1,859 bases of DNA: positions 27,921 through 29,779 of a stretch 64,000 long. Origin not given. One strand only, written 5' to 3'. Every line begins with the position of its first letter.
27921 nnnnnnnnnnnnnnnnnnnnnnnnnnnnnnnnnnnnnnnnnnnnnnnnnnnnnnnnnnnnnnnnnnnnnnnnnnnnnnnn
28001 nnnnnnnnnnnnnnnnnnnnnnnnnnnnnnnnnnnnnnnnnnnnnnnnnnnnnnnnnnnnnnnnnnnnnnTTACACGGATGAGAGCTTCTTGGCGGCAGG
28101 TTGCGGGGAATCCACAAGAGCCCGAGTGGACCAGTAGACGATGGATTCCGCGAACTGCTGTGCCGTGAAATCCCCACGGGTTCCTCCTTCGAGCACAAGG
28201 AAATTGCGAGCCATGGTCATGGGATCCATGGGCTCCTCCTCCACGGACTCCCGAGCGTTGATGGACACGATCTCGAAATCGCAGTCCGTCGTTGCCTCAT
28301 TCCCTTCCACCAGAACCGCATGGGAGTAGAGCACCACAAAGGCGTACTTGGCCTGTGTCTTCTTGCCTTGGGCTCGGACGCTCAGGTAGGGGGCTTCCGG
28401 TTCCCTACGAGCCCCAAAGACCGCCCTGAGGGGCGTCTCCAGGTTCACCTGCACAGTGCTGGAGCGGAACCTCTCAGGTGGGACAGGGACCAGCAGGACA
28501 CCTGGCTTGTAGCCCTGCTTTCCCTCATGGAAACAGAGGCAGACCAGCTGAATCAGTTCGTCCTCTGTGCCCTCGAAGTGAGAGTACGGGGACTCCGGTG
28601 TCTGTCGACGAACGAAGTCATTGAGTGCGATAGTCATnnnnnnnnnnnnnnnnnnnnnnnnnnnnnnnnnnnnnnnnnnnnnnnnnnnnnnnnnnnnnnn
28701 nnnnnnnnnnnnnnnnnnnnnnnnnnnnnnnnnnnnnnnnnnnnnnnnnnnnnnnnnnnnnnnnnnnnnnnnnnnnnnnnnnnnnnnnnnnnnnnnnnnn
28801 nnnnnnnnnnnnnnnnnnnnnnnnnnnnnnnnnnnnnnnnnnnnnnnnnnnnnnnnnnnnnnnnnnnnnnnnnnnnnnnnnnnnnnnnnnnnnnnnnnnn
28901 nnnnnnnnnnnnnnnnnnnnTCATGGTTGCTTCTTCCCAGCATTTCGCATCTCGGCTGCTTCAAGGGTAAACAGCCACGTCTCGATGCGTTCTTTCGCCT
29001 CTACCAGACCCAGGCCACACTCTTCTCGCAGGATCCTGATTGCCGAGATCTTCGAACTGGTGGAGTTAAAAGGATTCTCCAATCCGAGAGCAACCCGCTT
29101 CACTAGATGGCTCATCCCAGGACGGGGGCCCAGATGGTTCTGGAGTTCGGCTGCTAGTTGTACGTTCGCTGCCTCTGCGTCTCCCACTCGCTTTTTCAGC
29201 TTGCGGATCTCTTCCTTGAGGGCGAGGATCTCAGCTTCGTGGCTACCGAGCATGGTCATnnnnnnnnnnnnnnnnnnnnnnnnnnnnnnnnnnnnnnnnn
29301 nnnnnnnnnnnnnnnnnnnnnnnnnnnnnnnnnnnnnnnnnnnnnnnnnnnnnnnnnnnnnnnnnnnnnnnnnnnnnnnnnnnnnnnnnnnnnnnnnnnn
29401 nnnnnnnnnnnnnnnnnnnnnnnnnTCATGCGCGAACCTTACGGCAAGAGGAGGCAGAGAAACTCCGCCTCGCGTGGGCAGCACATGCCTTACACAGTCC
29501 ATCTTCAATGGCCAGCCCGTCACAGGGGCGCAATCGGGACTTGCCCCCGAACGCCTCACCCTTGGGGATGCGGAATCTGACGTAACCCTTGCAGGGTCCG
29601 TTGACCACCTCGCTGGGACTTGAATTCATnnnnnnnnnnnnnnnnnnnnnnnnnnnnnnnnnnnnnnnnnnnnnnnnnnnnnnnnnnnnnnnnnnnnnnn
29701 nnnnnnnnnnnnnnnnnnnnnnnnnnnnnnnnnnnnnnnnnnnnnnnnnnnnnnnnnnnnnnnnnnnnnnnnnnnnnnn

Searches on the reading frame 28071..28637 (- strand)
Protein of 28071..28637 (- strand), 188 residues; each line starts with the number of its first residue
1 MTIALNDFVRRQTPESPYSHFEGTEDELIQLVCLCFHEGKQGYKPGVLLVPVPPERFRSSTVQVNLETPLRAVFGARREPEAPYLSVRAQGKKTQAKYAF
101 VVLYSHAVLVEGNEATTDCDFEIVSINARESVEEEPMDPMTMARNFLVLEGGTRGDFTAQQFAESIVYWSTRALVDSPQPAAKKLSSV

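Call 8: search_dna_similar(query=window:28071-28637:-, collection=phages, mode=protein, max_rows=30)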
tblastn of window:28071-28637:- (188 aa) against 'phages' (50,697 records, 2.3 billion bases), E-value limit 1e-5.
Records with a match: 1; places in all: 1; records where one place covers at least 80% of the query: 1.
Best place of each record, by identity: <60% 1.
By first word of the organism name: Microcystis 1.
By host as written in the record: Microcystis sp. SG03 1.
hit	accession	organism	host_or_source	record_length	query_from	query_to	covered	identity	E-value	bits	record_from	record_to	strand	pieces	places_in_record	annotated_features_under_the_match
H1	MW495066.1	Microcystis phage MaAM05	Microcystis sp. SG03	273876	3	187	98%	46.0%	2e-40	150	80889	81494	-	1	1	hypothetical protein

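Call 12: get_annotated_region(hit=H1, flank=5000)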
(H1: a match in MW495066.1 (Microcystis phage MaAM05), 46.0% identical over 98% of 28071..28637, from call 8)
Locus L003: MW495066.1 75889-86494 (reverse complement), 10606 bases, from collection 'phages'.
description: Microcystis phage MaAM05, complete genome.
organism: Microcystis phage MaAM05 (NCBI taxid 2812902)
taxonomy: Viruses; Duplodnaviria; Heunggongvirae; Uroviricota; Caudoviricetes
host: Microcystis sp. SG03; source: hospital wastewater; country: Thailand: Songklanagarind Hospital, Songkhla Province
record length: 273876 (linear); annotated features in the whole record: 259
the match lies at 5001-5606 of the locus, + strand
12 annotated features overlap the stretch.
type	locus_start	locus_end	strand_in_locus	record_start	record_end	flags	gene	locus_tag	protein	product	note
CDS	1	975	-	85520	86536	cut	prs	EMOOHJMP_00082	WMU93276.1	ribose-phosphate pyrophosphokinase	-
CDS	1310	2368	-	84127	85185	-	-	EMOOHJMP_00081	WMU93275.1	hypothetical protein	-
CDS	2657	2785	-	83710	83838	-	-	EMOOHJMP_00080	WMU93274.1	hypothetical protein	-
CDS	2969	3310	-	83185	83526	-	-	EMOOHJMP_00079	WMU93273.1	hypothetical protein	-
CDS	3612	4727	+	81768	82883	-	dinB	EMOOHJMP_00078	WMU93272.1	DNA polymerase IV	-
CDS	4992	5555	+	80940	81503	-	-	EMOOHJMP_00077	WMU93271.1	hypothetical protein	-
CDS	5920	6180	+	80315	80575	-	-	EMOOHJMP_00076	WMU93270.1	hypothetical protein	-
CDS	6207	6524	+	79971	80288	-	-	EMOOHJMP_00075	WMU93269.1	hypothetical protein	-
CDS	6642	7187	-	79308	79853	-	-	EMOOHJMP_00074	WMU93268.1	hypothetical protein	-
CDS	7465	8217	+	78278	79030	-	-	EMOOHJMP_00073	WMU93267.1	putative oxidoreductase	-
CDS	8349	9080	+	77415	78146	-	-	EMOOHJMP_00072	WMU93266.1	hypothetical protein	-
CDS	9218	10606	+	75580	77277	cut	-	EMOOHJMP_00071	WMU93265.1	hypothetical protein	-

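Call 59: search_protein_families(library=pfam, proteins=[window:28071-28637:-], max_evalue=0.01)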
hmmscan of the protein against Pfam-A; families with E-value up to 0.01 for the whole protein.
window:28071-28637:- (188 aa): 1 family
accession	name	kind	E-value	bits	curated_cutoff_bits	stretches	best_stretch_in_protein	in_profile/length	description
PF11539.13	DUF3228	-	3.5e-15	56.5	25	1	5-174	3-193/194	Protein of unknown function (DUF3228)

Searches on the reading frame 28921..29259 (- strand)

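Call 59: search_protein_families(library=pfam, proteins=[window:28921-29259:-], max_evalue=0.01)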
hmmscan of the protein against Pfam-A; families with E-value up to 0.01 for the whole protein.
window:28921-29259:- (112 aa): 1 family
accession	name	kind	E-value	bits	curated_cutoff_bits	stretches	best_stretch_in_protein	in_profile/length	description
PF00542.24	Ribosomal_L12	-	3.2e-05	24.6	25.9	1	68-94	10-36/67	Ribosomal protein L7/L12 C-terminal domain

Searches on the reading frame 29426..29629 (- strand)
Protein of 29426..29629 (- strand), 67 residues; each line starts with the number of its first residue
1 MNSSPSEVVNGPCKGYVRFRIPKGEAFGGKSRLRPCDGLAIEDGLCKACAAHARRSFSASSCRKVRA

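Call 59: search_protein_families(library=pfam, proteins=[window:29426-29629:-], max_evalue=0.01)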
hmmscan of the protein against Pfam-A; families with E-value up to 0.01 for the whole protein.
window:29426-29629:- (67 aa): 0 families
